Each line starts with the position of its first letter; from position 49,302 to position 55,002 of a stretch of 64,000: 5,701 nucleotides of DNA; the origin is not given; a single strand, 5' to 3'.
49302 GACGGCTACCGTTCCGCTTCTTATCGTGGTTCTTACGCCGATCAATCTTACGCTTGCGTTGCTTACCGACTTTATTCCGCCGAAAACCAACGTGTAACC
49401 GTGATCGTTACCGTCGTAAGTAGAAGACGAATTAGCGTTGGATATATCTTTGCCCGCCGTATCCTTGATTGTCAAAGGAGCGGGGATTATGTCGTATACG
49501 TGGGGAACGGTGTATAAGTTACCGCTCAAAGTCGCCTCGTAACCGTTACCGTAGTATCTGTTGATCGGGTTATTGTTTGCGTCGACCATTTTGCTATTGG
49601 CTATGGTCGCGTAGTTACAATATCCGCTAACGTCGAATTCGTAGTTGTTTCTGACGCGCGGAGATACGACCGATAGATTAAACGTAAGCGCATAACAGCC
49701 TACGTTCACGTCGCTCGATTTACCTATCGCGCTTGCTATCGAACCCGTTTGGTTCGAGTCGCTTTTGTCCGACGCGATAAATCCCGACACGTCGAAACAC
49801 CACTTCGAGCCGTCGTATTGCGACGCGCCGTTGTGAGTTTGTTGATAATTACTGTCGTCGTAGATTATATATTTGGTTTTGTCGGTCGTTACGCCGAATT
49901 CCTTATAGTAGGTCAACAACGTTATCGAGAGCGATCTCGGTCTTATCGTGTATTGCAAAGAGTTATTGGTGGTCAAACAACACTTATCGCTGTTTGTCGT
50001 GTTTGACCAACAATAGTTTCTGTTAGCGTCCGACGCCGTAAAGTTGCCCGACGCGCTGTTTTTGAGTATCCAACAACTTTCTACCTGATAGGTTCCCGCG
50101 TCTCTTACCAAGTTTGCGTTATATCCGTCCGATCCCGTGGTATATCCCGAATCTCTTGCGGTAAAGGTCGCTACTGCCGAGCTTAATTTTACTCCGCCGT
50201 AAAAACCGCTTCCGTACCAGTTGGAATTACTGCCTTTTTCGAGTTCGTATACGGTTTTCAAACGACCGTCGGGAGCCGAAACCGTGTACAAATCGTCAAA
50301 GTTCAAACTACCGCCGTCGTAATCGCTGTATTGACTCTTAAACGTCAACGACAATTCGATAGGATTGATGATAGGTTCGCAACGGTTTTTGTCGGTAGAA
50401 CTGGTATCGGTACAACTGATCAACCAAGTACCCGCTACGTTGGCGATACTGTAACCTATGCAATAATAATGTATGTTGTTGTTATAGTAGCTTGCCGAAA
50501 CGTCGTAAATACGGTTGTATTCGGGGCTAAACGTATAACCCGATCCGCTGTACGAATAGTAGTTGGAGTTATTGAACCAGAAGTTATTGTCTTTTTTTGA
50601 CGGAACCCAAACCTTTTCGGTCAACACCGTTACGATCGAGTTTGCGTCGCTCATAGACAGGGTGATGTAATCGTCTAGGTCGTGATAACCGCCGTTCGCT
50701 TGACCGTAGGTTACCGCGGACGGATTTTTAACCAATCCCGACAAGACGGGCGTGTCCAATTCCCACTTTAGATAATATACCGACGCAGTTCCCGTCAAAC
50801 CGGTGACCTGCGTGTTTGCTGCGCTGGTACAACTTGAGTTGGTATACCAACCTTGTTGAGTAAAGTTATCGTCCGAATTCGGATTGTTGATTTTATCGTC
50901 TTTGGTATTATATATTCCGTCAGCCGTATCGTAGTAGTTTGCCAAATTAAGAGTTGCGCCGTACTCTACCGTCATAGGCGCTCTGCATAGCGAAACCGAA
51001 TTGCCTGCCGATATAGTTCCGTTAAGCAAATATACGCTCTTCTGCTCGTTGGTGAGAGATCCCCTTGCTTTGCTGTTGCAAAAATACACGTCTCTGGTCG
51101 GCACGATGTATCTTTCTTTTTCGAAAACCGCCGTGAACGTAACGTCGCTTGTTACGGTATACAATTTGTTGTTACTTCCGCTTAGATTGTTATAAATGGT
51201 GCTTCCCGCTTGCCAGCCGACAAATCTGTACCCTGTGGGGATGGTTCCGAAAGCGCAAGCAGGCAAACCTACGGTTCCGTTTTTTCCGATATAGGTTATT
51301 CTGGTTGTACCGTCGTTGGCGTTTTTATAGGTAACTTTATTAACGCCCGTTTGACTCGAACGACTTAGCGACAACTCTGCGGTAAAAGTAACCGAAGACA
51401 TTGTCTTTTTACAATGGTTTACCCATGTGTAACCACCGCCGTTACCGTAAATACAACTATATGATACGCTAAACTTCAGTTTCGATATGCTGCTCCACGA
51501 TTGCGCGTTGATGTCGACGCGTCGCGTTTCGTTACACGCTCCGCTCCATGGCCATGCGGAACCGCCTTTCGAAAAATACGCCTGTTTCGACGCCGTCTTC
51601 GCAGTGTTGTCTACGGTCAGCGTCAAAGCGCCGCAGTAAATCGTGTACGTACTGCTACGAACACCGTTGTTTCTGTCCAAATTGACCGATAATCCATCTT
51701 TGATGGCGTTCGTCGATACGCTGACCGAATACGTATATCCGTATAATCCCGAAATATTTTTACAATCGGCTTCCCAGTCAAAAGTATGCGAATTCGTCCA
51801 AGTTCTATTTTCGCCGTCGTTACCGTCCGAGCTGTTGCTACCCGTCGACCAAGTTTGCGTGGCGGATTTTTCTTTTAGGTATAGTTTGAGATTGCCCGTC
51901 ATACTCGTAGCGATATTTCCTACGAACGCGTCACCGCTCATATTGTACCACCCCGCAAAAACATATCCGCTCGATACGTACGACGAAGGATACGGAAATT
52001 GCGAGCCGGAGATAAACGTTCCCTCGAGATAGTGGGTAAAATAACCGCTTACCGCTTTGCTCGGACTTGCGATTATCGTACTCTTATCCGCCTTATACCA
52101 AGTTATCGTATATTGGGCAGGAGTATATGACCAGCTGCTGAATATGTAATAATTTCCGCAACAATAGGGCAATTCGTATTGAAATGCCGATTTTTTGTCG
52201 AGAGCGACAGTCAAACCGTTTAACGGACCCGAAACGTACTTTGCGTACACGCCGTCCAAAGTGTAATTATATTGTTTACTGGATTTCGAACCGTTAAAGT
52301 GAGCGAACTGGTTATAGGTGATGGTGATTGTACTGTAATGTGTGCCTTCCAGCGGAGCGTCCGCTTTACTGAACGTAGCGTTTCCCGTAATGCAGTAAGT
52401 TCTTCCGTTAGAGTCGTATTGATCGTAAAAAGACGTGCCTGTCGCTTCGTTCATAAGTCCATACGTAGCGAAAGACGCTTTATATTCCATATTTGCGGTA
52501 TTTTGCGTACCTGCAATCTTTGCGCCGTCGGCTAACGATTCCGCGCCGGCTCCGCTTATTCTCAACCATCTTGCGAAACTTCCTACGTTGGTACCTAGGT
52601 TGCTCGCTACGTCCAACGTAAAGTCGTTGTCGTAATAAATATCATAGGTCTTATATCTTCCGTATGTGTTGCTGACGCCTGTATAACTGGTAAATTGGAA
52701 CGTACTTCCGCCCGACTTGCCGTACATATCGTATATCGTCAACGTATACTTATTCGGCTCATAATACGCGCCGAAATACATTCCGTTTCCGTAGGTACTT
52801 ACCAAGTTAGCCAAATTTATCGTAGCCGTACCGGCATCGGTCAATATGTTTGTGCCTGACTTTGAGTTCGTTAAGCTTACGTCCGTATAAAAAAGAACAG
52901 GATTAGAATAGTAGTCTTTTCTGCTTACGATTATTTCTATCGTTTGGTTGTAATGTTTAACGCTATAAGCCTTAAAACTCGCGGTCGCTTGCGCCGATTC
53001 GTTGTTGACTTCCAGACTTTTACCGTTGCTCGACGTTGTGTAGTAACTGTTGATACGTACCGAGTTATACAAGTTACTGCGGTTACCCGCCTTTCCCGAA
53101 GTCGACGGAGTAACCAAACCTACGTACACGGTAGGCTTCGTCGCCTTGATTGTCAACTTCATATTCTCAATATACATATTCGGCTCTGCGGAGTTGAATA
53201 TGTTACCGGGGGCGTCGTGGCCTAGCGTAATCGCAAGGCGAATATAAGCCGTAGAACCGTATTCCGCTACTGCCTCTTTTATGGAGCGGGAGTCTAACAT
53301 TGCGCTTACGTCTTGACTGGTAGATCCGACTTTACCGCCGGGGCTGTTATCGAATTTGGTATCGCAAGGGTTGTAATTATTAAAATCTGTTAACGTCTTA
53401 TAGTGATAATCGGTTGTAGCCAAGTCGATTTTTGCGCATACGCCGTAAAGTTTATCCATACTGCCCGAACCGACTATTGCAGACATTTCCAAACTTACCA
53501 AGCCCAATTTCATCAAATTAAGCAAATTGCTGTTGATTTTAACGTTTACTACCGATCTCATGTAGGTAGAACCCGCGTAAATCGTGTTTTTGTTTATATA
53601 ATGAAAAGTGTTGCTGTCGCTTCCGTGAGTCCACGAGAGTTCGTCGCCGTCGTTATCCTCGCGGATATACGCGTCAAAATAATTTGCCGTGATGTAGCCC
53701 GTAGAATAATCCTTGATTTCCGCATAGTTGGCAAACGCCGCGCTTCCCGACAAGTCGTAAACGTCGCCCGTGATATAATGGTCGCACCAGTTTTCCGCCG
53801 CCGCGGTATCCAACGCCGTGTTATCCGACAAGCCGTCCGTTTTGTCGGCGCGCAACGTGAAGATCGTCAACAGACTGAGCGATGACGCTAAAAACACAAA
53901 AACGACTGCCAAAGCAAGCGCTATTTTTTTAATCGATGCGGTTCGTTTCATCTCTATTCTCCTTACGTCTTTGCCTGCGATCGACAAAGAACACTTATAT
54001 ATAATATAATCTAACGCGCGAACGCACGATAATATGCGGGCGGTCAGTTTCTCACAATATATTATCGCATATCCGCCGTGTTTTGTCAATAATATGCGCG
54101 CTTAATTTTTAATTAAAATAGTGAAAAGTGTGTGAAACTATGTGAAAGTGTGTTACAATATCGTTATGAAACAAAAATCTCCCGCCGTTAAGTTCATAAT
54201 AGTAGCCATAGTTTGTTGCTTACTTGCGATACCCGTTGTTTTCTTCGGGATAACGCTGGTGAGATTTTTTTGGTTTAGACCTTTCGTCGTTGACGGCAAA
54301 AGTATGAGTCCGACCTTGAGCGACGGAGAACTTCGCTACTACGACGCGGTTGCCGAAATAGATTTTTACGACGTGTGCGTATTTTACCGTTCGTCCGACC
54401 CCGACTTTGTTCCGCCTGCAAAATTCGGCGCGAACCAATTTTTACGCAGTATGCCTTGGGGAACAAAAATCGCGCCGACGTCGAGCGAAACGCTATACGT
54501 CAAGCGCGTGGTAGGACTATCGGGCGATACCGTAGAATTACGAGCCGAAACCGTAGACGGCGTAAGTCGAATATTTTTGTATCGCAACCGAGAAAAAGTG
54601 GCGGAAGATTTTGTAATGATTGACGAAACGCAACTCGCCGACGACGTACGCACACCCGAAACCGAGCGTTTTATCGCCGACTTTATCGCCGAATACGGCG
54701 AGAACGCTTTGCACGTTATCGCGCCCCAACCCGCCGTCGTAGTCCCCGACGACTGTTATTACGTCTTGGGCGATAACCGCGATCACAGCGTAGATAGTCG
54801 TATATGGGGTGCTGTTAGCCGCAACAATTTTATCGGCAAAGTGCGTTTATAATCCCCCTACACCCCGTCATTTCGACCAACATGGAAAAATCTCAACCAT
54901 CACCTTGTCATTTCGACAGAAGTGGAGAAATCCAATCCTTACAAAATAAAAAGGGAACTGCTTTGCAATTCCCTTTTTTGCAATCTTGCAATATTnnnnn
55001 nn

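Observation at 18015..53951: Single ~36-kb gene encoding a ~11,978-aa surface protein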

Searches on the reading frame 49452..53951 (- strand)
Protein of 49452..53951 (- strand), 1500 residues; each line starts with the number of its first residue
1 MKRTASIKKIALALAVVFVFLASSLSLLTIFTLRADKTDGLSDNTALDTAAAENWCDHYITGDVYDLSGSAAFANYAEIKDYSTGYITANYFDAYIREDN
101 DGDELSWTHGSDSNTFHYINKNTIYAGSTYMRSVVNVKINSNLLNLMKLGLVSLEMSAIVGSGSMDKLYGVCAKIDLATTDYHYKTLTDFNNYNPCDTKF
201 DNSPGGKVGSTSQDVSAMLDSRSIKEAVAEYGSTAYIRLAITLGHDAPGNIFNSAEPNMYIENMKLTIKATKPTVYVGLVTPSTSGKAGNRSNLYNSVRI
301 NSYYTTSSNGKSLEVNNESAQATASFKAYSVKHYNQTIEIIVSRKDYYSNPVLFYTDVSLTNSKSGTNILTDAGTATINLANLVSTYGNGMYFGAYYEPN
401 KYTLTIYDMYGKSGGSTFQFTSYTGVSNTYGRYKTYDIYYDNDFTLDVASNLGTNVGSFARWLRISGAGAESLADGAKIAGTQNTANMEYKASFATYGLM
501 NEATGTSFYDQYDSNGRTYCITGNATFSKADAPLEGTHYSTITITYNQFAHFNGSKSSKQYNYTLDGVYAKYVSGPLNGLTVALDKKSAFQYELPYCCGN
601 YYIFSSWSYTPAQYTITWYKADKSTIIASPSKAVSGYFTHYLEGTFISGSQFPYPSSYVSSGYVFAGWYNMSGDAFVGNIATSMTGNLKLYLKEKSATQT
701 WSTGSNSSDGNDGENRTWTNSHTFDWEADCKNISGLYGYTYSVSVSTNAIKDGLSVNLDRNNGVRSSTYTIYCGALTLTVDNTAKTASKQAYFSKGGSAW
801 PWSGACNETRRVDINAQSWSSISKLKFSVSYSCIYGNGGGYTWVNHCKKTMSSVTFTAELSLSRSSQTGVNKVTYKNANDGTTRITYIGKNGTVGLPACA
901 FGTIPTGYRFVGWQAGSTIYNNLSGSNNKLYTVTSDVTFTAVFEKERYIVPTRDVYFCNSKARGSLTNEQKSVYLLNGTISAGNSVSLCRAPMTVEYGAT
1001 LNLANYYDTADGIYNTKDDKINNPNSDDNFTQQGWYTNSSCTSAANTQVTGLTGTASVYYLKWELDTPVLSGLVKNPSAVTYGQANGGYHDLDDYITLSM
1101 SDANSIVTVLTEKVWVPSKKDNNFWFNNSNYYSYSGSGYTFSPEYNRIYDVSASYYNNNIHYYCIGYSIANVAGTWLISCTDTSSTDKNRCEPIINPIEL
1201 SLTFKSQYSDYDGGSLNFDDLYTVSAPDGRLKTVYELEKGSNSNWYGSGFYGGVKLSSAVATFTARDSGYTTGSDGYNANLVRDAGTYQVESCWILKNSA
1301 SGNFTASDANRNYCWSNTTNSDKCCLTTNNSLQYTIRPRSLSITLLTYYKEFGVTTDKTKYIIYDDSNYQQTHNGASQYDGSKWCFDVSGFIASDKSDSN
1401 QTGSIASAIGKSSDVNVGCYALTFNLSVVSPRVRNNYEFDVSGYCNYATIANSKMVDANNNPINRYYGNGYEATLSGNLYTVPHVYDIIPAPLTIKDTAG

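Call 34: search_solved_structures(query=window:49452-53951:-, max_evalue=1)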
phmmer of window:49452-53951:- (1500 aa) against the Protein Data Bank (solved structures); distinct sequences matched with E-value up to 1: 32.
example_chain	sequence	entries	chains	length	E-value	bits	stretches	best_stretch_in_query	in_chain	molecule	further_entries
3nxk_A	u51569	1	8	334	0.00081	20.4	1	260-333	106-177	Cytoplasmic L-asparaginase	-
9bad_A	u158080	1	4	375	0.00099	20.1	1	260-323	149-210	L-asparaginase 2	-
6rue_B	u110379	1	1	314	0.0098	16.8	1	264-324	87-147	L-asparaginase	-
6rue_C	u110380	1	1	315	0.0099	16.8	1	264-324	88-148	L-asparaginase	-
6rue_D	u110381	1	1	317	0.01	16.8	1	264-324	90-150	L-asparaginase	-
6rue_A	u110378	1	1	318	0.01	16.7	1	264-324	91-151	L-asparaginase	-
6syh_A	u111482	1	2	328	0.01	16.7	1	264-324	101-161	L-asparaginase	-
6rud_A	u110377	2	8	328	0.011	16.7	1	264-324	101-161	L-asparaginase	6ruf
1wsa_A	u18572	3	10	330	0.011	16.7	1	264-324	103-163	ASPARAGINE AMIDOHYDROLASE | L-asparaginase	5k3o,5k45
1ho3_A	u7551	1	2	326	0.011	16.6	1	264-317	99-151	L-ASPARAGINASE II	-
5mq5_A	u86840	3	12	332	0.011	16.6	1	264-317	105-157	L-asparaginase 2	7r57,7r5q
6pa9_A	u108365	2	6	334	0.013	16.4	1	264-318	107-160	L-asparaginase 2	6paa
1nns_A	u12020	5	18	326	0.013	16.4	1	264-317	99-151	L-asparaginase II | L-asparaginase 2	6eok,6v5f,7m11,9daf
6pa2_A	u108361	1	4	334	0.013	16.4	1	264-317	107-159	L-asparaginase 2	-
6v24_A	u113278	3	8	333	0.013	16.4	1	264-317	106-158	L-asparaginase 2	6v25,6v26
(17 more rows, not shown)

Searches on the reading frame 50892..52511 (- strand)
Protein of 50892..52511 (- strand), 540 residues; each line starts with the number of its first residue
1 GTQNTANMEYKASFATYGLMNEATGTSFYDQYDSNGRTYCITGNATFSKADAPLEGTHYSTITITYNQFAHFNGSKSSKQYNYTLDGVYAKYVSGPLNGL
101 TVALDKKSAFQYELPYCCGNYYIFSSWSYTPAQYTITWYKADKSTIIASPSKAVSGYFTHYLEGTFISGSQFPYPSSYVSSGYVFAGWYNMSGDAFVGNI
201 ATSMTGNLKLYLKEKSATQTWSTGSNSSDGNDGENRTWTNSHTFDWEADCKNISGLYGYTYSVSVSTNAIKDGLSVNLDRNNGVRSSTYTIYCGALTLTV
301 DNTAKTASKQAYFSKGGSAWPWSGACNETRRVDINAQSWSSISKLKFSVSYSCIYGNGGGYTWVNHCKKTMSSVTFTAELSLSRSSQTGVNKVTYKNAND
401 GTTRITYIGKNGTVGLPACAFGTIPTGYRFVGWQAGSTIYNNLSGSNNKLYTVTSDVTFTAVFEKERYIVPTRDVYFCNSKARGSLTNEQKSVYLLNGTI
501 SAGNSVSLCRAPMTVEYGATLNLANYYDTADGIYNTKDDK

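Call 8: search_protein_families(library=pfam, max_evalue=0.01, proteins=[window:50892-52511:-])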
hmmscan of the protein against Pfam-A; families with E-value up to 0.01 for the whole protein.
window:50892-52511:- (540 aa): 2 families
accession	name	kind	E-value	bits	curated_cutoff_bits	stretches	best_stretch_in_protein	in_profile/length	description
PF09479.16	Flg_new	-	0.00031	21.2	27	2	392-461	2-64/65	Listeria-Bacteroides repeat domain (List_Bact_rpt)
PF18998.6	Flg_new_2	-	0.0016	18.9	23.6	1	425-466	32-72/73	Divergent InlB B-repeat domain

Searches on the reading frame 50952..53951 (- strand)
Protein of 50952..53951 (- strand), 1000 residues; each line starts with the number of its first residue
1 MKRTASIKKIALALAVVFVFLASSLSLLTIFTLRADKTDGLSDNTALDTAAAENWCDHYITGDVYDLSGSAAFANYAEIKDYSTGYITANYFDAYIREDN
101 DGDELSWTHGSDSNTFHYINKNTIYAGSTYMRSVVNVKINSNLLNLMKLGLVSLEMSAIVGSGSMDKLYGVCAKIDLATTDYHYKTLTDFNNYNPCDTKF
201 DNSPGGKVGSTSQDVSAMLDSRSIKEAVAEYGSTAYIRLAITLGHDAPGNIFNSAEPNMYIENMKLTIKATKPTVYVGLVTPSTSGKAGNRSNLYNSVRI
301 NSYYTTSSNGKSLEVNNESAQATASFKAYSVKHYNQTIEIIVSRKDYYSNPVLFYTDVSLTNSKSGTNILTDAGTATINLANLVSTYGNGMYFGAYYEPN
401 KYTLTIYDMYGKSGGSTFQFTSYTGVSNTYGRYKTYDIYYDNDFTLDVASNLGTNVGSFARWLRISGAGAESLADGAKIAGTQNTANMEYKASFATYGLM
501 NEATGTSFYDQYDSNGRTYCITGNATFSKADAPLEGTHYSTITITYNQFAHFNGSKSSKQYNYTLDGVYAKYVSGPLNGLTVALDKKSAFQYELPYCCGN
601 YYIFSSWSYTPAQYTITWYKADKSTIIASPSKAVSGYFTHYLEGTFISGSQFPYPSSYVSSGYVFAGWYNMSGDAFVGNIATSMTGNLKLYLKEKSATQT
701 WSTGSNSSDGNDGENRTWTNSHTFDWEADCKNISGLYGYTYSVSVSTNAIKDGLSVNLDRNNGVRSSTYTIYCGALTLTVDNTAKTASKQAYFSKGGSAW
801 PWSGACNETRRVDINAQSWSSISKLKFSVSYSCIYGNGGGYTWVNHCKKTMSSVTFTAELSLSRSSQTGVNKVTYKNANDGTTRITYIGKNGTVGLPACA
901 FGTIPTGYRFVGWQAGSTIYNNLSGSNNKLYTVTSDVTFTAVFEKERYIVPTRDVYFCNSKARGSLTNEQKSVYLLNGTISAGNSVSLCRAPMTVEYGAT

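Call 25: search_protein_families(library=ncbifam, max_evalue=0.01, proteins=[window:50952-53951:-])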
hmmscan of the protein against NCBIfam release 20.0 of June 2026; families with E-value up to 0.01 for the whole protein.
window:50952-53951:- (1000 aa): 3 families
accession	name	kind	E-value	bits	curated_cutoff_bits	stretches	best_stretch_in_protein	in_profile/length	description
TIGR02543.1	List_Bact_rpt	repeat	1.1e-06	28.8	20.95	1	661-691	4-37/44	TIGR02543 family repeat protein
TIGR00520.1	asnASE_II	subfamily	6.9e-06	25.2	314.3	1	264-327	125-188/352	type II asparaginase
NF008304.0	PRK11096.1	equivalog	7.5e-05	21.4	506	1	264-324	121-181/348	L-asparaginase 2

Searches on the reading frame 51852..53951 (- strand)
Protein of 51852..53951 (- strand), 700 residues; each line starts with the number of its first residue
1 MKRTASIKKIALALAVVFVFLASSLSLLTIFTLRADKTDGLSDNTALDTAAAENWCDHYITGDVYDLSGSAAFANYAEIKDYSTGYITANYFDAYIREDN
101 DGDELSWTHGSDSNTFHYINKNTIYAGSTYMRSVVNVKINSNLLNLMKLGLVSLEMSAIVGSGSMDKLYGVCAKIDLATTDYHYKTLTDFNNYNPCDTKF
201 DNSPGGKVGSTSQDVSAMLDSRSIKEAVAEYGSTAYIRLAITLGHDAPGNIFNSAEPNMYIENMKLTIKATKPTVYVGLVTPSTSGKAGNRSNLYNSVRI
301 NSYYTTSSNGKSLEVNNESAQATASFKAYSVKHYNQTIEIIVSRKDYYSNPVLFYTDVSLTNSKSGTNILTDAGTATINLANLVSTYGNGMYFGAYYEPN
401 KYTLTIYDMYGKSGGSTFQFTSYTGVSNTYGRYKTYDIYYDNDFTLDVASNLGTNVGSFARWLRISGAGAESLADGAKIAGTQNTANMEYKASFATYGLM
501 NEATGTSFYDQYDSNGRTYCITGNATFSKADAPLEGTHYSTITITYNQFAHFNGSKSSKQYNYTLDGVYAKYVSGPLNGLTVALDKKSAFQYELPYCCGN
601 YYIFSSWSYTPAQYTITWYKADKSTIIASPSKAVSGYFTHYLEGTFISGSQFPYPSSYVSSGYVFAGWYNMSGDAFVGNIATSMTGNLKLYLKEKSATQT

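Call 90: find_homologous_proteins(query=window:51852-53951:-, max_evalue=0.001)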
Query window:51852-53951:-: 8000 candidates shared short words with the query, none scored E <= 0.001.

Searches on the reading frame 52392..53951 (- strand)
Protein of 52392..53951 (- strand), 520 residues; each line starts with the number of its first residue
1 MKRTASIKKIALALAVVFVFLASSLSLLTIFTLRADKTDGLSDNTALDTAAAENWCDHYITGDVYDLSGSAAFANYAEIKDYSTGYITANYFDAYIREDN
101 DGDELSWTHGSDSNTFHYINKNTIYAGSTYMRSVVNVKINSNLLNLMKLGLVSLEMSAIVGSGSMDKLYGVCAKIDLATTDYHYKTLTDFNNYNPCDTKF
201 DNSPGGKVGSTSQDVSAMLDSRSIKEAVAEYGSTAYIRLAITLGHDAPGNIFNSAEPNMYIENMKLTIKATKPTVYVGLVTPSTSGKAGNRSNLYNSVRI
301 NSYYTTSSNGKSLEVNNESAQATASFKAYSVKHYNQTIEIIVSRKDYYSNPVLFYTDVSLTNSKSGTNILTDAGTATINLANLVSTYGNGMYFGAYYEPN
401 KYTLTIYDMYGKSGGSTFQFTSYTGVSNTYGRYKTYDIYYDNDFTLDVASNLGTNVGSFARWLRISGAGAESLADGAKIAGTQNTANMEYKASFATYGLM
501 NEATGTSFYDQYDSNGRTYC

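Call 8: search_protein_families(library=pfam, max_evalue=0.01, proteins=[window:52392-53951:-])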
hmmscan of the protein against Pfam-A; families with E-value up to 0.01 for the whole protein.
window:52392-53951:- (520 aa): 1 family
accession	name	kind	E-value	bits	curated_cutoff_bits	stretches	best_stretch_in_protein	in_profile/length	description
PF13800.11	Sigma_reg_N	-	0.00047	20.8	26.3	0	250-303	36-89/91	Sigma factor regulator N-terminal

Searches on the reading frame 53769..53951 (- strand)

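Call 59: search_protein_families(library=ncbifam, max_evalue=10, proteins=[window:53769-53951:-])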
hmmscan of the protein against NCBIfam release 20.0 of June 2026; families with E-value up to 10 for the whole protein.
seq(61 aa): 1 family
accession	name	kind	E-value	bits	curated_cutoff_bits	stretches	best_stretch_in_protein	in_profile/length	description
TIGR03816.1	tadE_like_DECH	hypoth_equivalog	0.071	13.3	50.95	1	10-52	8-50/109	Rv3654c family TadE-like protein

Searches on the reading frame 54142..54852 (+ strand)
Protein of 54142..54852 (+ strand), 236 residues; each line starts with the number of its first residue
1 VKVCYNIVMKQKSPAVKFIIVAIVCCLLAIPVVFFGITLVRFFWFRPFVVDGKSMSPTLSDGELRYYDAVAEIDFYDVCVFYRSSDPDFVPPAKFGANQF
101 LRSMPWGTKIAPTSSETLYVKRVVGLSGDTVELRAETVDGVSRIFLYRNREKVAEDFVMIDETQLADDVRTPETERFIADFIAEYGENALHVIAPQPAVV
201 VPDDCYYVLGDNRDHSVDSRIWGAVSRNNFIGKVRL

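Call 66: search_protein_families(library=pfam, max_evalue=0.001, proteins=[window:54142-54852:+])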
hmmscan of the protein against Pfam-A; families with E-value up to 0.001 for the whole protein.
window:54142-54852:+ (236 aa): 1 family
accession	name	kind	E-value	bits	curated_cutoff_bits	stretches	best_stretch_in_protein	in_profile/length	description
PF10502.14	Peptidase_S26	-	1.4e-29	103.7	22.9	1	30-235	8-164/168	Signal peptidase, peptidase S26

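Call 67: search_protein_families(library=ncbifam, max_evalue=0.01, proteins=[window:54142-54852:+])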
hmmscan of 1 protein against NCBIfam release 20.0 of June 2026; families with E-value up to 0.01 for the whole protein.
window:54142-54852:+ (236 aa): 4 families
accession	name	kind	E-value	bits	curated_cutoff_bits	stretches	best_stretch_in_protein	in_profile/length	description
TIGR02227.1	sigpep_I_bact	equivalog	1.4e-29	103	47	1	29-234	4-154/162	signal peptidase I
NF008114.0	PRK10861.1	equivalog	3.3e-14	52.9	277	1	195-234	258-297/324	signal peptidase I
TIGR02754.1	sod_Ni_protease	equivalog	6.2e-08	33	63.25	1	203-235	57-89/90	nickel-type superoxide dismutase maturation protease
TIGR02771.1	TraF_Ti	equivalog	2.4e-05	23.9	100.25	0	193-234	125-165/171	conjugative transfer signal peptidase TraF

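Call 110: find_encoding_contigs(protein=window:54166-54852:+, flank=10000, max_places=6)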
Protein window:54166-54852:+ (228 aa): 1 contig read that carries it; 1 place shown.
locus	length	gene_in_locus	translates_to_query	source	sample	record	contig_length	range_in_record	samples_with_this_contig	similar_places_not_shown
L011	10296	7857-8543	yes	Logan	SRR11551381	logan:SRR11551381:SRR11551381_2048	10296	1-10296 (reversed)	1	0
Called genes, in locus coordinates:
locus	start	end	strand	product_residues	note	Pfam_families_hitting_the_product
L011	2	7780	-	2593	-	?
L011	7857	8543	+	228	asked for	PF10502:Peptidase_S26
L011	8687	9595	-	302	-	PF00158:Sigma54_activat (weak), PF07724:AAA_2, PF00004:AAA, PF07728:AAA_5, PF10431:ClpB_D2-small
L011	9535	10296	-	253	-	?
